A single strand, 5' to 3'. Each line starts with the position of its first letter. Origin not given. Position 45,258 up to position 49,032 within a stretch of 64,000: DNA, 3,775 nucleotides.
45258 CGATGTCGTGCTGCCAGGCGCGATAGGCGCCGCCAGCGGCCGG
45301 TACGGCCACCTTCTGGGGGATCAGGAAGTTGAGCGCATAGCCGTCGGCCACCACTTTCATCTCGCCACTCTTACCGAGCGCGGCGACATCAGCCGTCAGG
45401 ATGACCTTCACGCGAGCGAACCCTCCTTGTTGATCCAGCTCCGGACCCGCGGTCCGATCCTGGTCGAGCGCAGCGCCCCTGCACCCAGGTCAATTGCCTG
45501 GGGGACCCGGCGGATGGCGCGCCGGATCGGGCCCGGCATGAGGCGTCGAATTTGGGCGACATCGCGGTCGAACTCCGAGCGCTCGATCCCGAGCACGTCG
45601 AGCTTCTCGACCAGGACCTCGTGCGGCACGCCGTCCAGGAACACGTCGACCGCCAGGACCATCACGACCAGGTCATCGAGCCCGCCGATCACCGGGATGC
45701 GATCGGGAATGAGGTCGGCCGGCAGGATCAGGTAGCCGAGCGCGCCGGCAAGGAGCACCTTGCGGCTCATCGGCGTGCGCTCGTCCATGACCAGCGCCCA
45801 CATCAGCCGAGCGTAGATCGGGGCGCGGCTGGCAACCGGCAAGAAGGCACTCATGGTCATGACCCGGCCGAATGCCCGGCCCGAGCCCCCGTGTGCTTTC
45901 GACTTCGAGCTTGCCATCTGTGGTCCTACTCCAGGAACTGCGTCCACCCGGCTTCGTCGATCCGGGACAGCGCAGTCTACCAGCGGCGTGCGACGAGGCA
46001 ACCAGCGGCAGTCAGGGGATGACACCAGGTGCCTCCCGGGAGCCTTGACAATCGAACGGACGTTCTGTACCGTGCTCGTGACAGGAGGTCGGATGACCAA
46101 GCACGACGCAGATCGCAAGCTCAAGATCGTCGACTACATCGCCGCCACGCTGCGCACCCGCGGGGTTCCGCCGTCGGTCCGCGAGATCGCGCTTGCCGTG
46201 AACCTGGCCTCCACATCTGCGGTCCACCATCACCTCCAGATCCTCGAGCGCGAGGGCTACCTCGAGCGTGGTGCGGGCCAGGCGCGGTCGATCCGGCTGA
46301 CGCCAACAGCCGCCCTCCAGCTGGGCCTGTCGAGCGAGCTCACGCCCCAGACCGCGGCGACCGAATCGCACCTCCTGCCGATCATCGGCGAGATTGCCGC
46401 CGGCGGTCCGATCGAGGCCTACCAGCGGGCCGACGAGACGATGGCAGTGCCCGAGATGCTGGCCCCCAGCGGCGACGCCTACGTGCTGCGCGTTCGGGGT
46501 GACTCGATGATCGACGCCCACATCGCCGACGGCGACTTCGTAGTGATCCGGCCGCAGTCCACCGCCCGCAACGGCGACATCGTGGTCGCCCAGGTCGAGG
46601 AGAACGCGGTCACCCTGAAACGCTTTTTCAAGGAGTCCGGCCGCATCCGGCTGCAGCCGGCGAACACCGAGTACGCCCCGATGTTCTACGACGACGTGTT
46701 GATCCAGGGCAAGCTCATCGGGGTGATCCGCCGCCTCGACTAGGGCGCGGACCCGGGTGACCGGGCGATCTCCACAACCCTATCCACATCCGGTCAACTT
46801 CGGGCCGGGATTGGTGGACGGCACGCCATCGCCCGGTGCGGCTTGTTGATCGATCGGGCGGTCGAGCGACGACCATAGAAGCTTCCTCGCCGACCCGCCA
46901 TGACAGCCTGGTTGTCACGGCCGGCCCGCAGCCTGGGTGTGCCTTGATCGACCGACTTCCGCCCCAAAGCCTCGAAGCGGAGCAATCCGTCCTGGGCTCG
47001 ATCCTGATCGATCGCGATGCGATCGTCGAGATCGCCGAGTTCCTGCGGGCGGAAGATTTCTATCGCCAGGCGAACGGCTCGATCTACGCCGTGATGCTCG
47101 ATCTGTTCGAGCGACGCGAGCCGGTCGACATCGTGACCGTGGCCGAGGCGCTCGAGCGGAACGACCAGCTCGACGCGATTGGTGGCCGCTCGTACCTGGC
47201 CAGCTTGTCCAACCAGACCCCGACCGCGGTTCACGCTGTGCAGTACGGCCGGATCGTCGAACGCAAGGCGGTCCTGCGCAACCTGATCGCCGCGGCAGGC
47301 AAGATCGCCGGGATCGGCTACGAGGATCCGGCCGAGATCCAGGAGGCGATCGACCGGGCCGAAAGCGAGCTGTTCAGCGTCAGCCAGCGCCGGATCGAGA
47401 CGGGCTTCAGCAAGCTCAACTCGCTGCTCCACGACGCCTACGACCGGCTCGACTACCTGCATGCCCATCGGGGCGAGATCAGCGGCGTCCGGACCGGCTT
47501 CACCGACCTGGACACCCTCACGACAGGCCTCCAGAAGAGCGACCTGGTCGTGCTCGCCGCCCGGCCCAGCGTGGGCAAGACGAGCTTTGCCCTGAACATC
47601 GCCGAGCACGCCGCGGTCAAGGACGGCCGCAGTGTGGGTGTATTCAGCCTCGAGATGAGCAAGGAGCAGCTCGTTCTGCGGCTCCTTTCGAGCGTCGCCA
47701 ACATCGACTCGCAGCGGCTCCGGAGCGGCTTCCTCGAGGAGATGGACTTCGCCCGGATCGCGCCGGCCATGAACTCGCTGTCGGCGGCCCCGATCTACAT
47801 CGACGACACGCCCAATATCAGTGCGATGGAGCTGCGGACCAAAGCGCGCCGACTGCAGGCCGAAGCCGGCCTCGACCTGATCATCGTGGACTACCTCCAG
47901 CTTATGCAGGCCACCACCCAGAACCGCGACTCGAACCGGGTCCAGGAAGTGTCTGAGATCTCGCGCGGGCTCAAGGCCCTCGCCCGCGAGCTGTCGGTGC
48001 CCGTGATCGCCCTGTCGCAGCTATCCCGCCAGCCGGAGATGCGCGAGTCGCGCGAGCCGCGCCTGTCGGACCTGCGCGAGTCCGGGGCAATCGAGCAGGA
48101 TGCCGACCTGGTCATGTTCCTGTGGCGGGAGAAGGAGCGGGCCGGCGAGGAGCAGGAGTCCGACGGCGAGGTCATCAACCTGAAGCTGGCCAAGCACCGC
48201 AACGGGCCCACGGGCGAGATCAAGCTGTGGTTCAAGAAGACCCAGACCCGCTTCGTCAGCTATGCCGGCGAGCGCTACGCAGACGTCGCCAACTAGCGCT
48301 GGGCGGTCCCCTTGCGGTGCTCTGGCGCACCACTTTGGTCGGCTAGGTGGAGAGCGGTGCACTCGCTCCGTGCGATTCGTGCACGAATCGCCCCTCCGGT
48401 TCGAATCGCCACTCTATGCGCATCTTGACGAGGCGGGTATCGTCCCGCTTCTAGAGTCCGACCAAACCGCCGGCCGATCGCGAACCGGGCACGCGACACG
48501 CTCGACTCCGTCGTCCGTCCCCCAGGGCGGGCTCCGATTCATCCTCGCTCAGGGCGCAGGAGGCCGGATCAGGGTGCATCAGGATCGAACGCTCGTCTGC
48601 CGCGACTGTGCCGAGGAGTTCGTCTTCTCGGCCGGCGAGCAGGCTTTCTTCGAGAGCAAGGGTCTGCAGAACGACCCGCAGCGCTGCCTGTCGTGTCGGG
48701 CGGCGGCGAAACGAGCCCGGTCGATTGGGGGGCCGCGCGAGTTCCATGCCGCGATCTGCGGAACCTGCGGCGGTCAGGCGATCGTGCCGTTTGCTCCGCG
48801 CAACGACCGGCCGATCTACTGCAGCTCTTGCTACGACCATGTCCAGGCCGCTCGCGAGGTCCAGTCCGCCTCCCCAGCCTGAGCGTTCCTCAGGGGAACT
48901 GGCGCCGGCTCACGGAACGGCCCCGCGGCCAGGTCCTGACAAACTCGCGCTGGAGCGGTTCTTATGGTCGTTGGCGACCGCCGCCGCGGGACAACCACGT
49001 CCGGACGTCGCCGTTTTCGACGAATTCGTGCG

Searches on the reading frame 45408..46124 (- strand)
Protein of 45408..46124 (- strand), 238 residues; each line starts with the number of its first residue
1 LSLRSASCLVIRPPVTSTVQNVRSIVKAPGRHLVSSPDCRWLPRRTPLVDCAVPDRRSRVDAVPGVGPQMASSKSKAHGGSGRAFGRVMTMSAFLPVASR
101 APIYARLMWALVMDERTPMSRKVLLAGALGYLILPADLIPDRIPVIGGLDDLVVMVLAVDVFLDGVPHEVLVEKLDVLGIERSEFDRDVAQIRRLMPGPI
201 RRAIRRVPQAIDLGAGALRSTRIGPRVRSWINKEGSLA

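Call 3: search_protein_families(library=pfam, proteins=[window:45408-46124:-], max_evalue=0.01)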
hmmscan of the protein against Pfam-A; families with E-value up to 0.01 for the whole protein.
window:45408-46124:- (238 aa): 1 family
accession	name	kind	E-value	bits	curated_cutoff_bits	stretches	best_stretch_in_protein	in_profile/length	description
PF06803.17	DUF1232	-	9e-13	48.2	23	1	122-157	2-37/37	Protein of unknown function (DUF1232)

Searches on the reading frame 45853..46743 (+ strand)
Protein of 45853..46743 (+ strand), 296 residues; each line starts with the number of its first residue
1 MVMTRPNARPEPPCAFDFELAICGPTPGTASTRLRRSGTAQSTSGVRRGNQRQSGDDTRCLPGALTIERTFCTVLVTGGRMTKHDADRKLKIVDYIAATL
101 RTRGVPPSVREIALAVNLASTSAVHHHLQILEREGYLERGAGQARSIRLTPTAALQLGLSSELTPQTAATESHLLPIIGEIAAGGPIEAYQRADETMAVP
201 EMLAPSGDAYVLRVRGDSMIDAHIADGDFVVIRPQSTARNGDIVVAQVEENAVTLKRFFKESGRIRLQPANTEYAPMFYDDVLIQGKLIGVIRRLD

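Call 3: search_protein_families(library=pfam, proteins=[window:45853-46743:+], max_evalue=0.01)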
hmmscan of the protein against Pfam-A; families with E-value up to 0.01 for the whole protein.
window:45853-46743:+ (296 aa): 3 families
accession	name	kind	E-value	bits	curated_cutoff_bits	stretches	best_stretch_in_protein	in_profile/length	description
PF00717.28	Peptidase_S24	-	3.6e-31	107.7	23.3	1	176-289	1-116/116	Peptidase S24-like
PF01726.22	LexA_DNA_bind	-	2.3e-17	63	23.7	1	87-145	6-64/65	LexA DNA binding domain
PF09339.16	HTH_IclR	-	0.0004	20.5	22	1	89-139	5-50/52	IclR helix-turn-helix domain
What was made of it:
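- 46093..46743 (+): lexA (LexA DNA-binding domain plus S24 peptidase domain). Call 3.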

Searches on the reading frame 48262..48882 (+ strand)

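Call 51: search_protein_families(library=pfam, proteins=[window:48262-48882:+], max_evalue=0.001)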
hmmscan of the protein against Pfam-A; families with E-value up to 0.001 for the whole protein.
window:48262-48882:+ (206 aa): 3 families
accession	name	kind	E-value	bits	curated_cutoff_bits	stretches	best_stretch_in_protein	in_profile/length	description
PF13451.12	zf_Tbcl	-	2.2e-20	72.8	24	1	107-153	1-47/48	Probable treble clef domain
PF23477.1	zf_Tbcl_2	-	1.6e-14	53.8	27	1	159-193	1-35/37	Probable treble clef zinc finger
PF17283.8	Zn_ribbon_SprT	-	0.00018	21.9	28.1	0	141-172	6-33/38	SprT-like zinc ribbon domain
